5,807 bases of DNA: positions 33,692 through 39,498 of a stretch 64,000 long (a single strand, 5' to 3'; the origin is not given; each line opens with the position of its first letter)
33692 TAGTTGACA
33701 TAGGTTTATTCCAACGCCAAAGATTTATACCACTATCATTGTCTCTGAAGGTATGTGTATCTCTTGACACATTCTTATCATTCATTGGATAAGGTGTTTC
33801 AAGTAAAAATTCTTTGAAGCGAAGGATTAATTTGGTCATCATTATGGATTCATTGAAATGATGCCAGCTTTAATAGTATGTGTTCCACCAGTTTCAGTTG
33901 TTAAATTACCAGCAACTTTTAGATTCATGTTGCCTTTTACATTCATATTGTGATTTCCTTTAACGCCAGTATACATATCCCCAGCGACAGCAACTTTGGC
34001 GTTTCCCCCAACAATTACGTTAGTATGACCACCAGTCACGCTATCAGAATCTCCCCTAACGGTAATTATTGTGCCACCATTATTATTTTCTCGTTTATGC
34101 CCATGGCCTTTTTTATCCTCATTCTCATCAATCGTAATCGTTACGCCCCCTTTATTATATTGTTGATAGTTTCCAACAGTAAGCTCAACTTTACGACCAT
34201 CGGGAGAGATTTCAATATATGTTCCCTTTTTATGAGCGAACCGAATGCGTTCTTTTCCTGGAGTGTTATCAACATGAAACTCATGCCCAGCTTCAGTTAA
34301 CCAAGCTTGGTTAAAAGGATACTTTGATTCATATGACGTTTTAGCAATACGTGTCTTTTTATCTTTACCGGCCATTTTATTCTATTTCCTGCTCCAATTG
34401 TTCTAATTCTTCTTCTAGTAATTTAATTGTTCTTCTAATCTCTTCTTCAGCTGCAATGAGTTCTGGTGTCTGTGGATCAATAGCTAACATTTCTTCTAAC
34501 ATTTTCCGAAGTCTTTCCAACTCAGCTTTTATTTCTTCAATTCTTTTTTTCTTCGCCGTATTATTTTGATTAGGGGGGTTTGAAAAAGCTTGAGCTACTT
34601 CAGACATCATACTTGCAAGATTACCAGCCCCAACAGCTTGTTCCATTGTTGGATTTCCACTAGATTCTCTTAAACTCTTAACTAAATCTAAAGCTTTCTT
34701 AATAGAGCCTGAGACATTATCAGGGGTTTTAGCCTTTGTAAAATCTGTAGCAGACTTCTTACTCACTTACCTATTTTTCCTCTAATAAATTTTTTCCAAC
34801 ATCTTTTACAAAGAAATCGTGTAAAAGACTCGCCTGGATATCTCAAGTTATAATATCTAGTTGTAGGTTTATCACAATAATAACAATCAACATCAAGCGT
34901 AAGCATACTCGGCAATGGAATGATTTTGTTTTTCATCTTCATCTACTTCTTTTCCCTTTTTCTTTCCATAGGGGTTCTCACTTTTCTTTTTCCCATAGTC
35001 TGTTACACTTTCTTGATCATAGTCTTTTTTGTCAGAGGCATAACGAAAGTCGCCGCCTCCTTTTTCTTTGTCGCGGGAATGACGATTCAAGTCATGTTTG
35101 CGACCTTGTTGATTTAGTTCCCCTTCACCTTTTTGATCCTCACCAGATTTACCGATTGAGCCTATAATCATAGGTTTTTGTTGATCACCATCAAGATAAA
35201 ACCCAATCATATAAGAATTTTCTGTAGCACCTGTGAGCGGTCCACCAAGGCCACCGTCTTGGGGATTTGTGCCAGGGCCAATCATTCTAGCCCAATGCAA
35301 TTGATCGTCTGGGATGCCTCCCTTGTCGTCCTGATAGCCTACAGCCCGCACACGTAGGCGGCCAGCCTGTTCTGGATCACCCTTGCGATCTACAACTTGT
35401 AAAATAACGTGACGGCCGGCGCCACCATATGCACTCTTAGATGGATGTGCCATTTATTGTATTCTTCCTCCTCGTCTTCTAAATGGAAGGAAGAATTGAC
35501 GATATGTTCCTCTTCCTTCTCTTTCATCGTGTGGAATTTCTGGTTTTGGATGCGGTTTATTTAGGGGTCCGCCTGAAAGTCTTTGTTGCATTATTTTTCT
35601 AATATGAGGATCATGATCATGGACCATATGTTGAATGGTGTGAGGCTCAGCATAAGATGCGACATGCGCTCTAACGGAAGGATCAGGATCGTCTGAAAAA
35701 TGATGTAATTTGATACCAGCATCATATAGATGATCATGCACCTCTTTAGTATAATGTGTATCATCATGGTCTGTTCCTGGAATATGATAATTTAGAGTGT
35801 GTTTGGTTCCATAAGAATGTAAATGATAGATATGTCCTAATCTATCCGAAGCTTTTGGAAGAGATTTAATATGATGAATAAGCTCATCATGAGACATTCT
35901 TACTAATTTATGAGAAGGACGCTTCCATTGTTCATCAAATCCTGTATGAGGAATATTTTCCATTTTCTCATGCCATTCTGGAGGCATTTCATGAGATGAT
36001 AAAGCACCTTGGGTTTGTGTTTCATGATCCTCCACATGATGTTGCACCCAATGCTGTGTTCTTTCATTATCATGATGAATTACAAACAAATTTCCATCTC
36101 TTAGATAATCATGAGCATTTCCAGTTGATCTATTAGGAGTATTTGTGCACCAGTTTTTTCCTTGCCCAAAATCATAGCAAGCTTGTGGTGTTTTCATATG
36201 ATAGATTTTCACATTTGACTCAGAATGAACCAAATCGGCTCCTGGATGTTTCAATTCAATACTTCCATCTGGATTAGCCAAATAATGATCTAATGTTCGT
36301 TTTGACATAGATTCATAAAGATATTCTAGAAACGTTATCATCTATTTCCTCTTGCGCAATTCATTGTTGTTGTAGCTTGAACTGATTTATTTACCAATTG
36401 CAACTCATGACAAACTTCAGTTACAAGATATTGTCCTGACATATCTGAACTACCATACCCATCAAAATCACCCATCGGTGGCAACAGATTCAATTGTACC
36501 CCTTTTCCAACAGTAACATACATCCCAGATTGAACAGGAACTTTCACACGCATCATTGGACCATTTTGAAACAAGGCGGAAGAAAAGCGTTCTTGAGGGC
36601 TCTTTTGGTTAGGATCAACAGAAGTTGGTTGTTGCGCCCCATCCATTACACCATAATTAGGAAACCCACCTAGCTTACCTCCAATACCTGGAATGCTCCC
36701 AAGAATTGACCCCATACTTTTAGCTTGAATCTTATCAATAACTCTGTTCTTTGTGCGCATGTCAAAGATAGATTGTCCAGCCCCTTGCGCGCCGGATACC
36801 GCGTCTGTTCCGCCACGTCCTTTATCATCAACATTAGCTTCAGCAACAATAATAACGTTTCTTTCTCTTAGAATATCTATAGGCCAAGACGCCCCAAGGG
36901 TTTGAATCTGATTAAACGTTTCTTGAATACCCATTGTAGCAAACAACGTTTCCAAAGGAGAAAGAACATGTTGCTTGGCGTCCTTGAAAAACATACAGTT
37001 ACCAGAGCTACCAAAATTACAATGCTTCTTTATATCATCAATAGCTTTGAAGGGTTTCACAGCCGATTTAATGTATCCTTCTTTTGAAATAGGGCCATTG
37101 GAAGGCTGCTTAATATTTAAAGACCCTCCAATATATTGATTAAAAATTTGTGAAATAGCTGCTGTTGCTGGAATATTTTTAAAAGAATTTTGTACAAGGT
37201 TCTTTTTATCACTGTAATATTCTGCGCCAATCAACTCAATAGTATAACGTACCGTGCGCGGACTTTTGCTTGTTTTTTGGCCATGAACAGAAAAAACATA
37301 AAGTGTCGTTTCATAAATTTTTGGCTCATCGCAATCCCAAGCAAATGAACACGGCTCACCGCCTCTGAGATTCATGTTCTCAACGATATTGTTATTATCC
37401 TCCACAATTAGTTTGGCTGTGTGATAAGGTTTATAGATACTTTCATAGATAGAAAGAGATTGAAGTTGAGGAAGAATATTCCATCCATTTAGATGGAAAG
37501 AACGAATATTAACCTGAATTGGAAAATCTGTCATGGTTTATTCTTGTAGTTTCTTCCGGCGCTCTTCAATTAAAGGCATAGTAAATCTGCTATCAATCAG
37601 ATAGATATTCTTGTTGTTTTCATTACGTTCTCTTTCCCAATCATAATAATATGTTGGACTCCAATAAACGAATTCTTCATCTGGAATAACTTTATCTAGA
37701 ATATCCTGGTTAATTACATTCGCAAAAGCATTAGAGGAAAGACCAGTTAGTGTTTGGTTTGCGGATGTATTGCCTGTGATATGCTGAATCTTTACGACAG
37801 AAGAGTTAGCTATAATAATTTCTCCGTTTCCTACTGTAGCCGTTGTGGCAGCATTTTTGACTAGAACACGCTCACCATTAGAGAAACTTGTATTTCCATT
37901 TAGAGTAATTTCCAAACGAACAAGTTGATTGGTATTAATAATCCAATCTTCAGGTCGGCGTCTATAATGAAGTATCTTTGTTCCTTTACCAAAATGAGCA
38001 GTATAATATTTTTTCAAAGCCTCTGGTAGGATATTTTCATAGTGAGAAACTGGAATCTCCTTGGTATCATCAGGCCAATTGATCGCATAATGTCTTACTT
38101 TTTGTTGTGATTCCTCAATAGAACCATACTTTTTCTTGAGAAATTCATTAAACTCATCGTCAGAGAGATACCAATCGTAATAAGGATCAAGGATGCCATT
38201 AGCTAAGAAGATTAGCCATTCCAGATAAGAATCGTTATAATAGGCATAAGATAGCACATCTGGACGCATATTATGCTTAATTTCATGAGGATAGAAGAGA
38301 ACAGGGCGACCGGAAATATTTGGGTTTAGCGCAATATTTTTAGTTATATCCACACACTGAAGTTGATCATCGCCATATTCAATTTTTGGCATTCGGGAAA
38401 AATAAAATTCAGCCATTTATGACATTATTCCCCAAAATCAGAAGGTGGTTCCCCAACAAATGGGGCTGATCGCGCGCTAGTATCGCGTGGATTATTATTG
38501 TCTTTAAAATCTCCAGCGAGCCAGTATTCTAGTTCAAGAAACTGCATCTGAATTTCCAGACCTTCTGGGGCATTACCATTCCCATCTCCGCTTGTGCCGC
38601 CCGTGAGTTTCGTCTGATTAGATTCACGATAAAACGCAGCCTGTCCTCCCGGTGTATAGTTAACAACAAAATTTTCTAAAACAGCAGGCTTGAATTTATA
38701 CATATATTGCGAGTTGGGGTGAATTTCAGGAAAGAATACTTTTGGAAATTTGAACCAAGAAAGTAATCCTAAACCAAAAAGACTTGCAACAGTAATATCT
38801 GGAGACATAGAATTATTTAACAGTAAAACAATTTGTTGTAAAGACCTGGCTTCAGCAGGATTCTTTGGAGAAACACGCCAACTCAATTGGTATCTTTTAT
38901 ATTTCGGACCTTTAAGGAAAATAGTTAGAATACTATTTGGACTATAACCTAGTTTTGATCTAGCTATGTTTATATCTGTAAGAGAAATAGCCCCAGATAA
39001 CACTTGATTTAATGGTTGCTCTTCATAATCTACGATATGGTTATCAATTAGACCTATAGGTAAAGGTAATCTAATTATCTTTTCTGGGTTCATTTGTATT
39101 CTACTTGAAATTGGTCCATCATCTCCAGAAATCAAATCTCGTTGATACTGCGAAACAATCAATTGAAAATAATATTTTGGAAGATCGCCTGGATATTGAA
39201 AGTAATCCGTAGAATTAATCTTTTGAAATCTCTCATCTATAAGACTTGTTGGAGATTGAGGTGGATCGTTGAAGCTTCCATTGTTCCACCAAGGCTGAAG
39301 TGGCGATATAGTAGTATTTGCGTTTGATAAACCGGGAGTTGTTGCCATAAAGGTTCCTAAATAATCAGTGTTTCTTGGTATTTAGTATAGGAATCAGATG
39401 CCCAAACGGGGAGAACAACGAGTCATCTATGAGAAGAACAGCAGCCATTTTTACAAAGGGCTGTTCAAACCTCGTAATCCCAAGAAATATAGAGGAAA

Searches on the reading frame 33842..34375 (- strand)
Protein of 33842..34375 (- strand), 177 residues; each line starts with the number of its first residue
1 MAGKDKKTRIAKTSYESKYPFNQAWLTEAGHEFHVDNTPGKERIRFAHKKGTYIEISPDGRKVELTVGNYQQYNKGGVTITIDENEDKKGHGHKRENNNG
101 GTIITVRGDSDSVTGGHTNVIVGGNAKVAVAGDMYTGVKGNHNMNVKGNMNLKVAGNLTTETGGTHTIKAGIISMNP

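Call 103: search_protein_families(library=phrogs, proteins=[window:33842-34375:-], max_evalue=0.001)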
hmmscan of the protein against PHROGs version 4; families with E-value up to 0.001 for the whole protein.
window:33842-34375:- (177 aa): 5 families
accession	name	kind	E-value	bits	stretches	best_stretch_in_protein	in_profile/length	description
phrog_430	-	tail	3.2e-31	109.6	1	11-169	326-476/868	baseplate hub subunit and tail lysozyme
phrog_27932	-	tail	2.2e-11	43.7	1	17-168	530-673/855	baseplate hub subunit and tail lysozyme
phrog_694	-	tail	1.2e-06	28.1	1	36-170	524-649/851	baseplate hub and tail lysozyme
phrog_24638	-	tail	1.3e-06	28.9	1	16-161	20-146/289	baseplate hub subunit and tail lysozyme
phrog_9992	-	tail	0.00023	21.8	1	136-170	122-156/228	baseplate assembly protein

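Call 104: search_protein_families(library=pfam, proteins=[window:33842-34375:-], max_evalue=0.01)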
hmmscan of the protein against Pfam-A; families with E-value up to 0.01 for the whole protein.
window:33842-34375:- (177 aa): 2 families
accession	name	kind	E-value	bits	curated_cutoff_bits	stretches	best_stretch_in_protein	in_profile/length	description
PF06715.18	Gp5_C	-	7.4e-06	26.2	20.4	1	148-170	1-23/24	Gp5 C-terminal repeat (3 copies)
PF22178.3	Gp5_trimer_C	-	0.00025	21.6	30.9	1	89-171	23-105/112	Bacteriophage T4 gp5 C-terminal trimerisation domain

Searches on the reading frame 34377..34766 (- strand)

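Call 103: search_protein_families(library=phrogs, proteins=[window:34377-34766:-], max_evalue=0.001)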
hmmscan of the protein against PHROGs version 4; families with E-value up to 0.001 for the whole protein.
window:34377-34766:- (129 aa): 1 family
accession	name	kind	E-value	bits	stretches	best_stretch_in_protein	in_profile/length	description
phrog_95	-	integration and excision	5.2e-05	23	1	62-128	450-512/651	integrase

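Call 104: search_protein_families(library=pfam, proteins=[window:34377-34766:-], max_evalue=0.01)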
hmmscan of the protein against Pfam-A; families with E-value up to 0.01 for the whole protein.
window:34377-34766:- (129 aa): 2 families
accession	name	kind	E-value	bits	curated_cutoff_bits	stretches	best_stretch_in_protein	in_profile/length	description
PF23153.1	Aip3p_Bud6_N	-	0.0034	18.1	27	1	51-123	32-103/109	Aip3p/Bud6 N-terminal domain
PF13476.12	AAA_23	-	0.004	18.2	27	1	66-129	146-201/201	AAA domain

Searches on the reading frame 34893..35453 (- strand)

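Call 103: search_protein_families(library=phrogs, proteins=[window:34893-35453:-], max_evalue=0.001)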
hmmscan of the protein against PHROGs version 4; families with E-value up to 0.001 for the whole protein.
window:34893-35453:- (186 aa): 4 families
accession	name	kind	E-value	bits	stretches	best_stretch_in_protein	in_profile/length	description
phrog_430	-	tail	1.4e-22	80.9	1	20-182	25-169/868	baseplate hub subunit and tail lysozyme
phrog_1922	-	tail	7.5e-17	62.1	1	26-175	37-181/932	baseplate hub subunit and tail lysozyme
phrog_694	-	tail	7.1e-08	32.2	1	23-175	30-196/851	baseplate hub and tail lysozyme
phrog_33098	-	tail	2.8e-05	24.1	1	28-102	47-123/641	baseplate hub and tail lysozyme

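Call 104: search_protein_families(library=pfam, proteins=[window:34893-35453:-], max_evalue=0.01)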
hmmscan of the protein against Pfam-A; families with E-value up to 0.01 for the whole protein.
window:34893-35453:- (186 aa): 1 family
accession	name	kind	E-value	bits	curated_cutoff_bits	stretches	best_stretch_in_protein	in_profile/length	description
PF06714.17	Gp5_OB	-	4.8e-06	27.3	25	1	41-106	9-74/144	Gp5 N-terminal OB domain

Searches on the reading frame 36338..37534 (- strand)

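Call 6: search_protein_families(library=pfam, proteins=[window:36338-37534:-], max_evalue=0.1)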
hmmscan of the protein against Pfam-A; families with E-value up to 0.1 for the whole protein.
window:36338-37534:- (398 aa): 0 families

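Call 7: search_protein_families(library=phrogs, proteins=[window:36338-37534:-], max_evalue=0.01)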
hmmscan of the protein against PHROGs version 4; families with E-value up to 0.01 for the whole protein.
window:36338-37534:- (398 aa): 1 family
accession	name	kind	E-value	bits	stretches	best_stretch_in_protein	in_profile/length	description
phrog_350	-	tail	3.1e-22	80.1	2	23-171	34-181/436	tail protein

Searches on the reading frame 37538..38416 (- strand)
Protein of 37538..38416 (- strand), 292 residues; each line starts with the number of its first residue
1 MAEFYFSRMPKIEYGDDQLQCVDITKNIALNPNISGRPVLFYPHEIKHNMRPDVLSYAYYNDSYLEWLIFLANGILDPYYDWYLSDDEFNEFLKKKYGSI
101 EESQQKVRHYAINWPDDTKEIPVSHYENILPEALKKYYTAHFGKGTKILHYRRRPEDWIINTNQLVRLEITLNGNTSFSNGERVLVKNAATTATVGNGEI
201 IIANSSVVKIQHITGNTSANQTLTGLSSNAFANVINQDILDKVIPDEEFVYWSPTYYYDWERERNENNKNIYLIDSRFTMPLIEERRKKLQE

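Call 6: search_protein_families(library=pfam, proteins=[window:37538-38416:-], max_evalue=0.1)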
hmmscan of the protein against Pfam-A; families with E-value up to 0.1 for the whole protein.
window:37538-38416:- (292 aa): 2 families
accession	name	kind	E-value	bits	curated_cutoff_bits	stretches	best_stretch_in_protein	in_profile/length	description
PF11246.14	Phage_gp53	-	3e-09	37.3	21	1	44-110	48-114/200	Base plate wedge protein 53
PF05160.18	DSS1_SEM1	-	0.088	13.4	32.2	0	86-119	12-46/60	DSS1/SEM1 family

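Call 7: search_protein_families(library=phrogs, proteins=[window:37538-38416:-], max_evalue=0.01)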
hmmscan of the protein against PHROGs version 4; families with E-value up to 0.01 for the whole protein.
window:37538-38416:- (292 aa): 2 families
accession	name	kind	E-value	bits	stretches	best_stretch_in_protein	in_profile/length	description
phrog_232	-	tail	2.5e-25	90.8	1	5-112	4-115/296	baseplate wedge subunit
phrog_7145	-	tail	2.1e-05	25.6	1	41-81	40-82/108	baseplate wedge subunit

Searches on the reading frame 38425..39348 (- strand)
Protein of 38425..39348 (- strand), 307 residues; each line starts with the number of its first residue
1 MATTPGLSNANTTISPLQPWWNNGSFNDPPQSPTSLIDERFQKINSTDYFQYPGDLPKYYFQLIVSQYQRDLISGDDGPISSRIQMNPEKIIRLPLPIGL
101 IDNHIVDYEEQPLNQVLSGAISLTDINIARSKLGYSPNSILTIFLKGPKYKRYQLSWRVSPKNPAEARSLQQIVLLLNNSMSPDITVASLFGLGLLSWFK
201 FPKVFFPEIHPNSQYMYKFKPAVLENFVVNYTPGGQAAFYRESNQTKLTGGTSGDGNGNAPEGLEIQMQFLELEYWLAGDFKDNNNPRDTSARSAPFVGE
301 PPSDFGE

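Call 6: search_protein_families(library=pfam, proteins=[window:38425-39348:-], max_evalue=0.1)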
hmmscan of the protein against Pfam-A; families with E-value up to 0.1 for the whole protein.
window:38425-39348:- (307 aa): 0 families

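Call 7: search_protein_families(library=phrogs, proteins=[window:38425-39348:-], max_evalue=0.01)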
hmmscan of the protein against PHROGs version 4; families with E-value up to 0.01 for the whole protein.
window:38425-39348:- (307 aa): 1 family
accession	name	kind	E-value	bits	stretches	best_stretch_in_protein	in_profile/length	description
phrog_230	-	tail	1.1e-21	78.6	1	146-290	449-591/628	baseplate tail tube cap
